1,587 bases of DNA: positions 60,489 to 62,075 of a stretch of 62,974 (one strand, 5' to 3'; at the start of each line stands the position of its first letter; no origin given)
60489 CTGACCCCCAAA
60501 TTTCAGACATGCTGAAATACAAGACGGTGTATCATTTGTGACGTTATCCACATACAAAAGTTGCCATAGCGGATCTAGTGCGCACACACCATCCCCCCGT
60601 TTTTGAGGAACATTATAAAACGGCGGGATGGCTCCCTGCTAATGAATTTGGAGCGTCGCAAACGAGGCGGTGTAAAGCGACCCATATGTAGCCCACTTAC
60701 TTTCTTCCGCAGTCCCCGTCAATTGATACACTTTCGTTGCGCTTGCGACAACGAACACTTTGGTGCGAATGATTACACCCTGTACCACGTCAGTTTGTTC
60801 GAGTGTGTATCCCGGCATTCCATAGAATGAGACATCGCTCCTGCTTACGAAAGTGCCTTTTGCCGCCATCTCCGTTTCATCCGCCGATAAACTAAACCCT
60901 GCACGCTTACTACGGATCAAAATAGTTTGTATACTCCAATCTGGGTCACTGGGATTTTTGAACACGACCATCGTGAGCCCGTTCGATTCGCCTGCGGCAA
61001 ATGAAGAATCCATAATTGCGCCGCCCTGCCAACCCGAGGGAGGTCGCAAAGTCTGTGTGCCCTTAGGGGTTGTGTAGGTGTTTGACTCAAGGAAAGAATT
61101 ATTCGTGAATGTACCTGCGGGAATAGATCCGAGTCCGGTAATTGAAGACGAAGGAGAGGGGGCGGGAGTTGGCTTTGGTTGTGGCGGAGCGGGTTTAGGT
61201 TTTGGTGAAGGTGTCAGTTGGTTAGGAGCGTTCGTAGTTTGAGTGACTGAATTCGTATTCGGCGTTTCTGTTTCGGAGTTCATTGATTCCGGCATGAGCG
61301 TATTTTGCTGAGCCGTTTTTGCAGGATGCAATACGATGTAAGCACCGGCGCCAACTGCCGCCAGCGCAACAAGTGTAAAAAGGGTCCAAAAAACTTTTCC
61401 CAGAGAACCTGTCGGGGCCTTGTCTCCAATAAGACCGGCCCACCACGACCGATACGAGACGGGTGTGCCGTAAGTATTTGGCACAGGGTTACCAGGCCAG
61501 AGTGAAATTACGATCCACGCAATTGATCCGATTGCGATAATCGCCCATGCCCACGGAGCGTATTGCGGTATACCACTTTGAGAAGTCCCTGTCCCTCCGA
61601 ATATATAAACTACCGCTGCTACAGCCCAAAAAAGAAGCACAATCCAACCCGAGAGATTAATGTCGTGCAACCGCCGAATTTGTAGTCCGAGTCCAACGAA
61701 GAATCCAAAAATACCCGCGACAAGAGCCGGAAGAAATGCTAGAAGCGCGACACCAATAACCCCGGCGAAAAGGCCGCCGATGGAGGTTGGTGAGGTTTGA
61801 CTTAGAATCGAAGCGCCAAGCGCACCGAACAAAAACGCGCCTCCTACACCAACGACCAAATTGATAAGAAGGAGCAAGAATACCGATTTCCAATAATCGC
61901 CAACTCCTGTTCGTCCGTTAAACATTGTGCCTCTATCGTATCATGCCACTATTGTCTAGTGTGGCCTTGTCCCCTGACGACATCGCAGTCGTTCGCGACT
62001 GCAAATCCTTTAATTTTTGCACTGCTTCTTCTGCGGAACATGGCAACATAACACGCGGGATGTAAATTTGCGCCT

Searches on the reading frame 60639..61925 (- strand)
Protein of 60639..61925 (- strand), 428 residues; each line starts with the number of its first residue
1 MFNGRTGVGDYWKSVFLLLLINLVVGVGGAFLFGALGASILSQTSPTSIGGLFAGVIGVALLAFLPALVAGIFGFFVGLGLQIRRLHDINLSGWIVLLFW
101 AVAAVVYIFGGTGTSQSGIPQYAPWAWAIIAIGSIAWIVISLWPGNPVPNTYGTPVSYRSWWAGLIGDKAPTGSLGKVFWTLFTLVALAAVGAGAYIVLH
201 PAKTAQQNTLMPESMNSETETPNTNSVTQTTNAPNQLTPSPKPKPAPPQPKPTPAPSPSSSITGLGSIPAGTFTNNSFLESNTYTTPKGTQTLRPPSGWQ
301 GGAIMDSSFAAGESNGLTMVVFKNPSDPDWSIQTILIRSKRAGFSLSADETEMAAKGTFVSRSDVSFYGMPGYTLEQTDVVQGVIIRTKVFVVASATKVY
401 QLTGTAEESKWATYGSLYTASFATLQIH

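Call 98: search_protein_families(library=pfam, proteins=[window:60639-61925:-], max_evalue=0.0001)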
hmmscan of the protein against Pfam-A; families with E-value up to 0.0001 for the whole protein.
window:60639-61925:- (428 aa): 1 family
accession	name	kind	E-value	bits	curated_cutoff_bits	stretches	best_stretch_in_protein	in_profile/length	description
PF05656.20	DUF805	-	4.2e-13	50.2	25.7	1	2-153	4-110/111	Protein of unknown function (DUF805)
